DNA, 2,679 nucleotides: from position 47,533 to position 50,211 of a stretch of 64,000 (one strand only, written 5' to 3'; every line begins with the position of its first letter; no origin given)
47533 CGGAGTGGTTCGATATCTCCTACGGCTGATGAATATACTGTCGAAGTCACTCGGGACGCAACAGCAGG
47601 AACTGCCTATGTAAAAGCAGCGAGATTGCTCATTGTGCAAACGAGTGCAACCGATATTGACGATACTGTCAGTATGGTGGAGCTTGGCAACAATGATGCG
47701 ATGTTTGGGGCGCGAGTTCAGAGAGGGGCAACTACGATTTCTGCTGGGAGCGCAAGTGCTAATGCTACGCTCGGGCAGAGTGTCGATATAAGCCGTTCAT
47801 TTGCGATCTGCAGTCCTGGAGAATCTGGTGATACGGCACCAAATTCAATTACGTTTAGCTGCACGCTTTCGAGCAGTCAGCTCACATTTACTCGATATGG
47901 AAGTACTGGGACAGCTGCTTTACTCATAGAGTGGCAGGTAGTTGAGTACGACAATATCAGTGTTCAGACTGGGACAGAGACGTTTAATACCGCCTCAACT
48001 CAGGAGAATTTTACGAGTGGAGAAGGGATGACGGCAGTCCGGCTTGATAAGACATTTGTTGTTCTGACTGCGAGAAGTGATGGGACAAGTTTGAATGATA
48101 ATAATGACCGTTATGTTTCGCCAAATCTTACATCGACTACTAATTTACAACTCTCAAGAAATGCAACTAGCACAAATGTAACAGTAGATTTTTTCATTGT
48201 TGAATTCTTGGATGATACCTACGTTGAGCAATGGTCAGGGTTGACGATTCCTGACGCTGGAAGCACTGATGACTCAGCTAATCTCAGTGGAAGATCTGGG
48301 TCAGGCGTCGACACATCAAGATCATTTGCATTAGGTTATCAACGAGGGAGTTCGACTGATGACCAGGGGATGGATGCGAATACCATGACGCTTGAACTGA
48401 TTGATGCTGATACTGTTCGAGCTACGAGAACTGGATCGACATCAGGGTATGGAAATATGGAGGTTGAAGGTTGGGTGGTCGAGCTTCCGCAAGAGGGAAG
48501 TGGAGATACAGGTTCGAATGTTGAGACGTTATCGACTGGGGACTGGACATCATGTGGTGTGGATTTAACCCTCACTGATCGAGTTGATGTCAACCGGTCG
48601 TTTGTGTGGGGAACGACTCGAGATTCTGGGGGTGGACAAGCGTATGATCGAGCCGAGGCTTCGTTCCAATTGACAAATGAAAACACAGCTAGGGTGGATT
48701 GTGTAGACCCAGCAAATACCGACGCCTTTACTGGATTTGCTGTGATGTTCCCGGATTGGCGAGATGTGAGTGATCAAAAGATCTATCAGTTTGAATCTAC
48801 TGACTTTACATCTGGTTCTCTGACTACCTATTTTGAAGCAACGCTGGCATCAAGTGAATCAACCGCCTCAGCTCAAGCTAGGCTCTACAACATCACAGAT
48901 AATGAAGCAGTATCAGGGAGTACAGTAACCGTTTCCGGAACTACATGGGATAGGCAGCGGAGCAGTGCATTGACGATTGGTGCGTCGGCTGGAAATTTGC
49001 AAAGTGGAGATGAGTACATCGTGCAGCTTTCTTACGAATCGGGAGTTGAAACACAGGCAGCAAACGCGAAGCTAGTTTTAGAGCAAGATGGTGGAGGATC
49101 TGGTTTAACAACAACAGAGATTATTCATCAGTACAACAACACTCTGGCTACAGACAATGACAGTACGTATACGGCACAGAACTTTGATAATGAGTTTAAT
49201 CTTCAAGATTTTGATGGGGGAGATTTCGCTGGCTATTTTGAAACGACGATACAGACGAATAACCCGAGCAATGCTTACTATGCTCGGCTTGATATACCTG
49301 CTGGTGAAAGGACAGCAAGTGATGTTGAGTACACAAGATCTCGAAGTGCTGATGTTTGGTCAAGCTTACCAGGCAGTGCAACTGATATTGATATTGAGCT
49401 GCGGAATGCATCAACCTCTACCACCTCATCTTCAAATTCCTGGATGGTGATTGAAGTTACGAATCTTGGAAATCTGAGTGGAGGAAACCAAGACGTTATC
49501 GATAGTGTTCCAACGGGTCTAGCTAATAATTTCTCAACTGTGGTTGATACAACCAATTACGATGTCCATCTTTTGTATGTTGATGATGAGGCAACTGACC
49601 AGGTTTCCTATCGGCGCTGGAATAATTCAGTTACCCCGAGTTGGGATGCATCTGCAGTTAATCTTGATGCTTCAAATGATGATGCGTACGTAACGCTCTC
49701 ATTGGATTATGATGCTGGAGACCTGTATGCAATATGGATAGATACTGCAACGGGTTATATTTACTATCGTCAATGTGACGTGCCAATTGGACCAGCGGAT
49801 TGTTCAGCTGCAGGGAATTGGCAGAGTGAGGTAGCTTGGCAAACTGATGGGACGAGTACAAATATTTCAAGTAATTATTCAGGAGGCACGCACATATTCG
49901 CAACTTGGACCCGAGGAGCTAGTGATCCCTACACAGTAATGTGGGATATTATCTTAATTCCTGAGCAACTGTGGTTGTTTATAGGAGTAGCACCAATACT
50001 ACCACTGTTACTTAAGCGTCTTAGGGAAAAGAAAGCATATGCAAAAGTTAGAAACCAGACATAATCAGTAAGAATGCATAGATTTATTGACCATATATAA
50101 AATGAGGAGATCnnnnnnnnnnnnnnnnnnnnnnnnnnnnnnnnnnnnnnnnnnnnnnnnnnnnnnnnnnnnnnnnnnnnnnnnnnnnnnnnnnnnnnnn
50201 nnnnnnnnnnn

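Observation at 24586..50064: Chimeric giant protein: a processive GT2 polysaccharide synthase covalently fused to a ~7000-aa extracellular fibre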

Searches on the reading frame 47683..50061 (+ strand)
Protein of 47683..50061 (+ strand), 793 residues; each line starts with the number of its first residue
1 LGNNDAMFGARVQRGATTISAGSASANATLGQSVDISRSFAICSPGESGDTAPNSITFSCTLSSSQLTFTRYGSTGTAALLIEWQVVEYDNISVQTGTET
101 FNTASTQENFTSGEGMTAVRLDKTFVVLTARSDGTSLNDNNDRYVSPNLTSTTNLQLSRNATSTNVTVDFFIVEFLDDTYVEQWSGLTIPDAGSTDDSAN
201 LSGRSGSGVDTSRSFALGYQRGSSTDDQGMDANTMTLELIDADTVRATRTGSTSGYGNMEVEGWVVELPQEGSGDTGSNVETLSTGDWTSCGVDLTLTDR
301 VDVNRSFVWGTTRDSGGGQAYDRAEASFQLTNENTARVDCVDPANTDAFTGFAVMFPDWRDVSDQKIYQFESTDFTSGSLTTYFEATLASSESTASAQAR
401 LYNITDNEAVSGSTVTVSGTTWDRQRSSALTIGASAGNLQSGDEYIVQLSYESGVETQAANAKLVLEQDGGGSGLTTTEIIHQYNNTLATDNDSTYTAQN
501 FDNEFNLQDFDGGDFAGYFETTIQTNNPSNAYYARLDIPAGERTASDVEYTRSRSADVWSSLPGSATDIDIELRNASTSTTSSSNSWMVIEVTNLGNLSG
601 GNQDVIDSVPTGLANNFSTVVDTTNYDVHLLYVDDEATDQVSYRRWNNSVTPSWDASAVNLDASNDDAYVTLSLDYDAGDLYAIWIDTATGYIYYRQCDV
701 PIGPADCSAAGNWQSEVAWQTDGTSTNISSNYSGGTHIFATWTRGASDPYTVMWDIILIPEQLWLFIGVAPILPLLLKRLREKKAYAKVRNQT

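Call 67: find_homologous_proteins(query=window:47683-50061:+, max_evalue=0.001)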
Query window:47683-50061:+ (793 aa): 4 proteins with E <= 0.001 among 8000 candidates.
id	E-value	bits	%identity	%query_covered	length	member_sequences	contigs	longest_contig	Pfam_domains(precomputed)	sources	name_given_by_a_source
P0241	2.5e-64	236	45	24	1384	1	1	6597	-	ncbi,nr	ncbi:hypothetical protein KKB83_05150, partial [Patescibacteria group bacterium]|nr:hypothetical pro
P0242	2.7e-36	144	39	30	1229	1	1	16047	-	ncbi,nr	ncbi:hypothetical protein HY405_01715 [Candidatus Microgenomates bacterium]|nr:hypothetical protein 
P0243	1.1e-16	79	34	23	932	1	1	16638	PF21722.5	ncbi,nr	ncbi:MAG: hypothetical protein Q8N73_02375 [bacterium]|nr:hypothetical protein [bacterium]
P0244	1.4e-16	78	29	27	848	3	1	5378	-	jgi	jgi:hypothetical protein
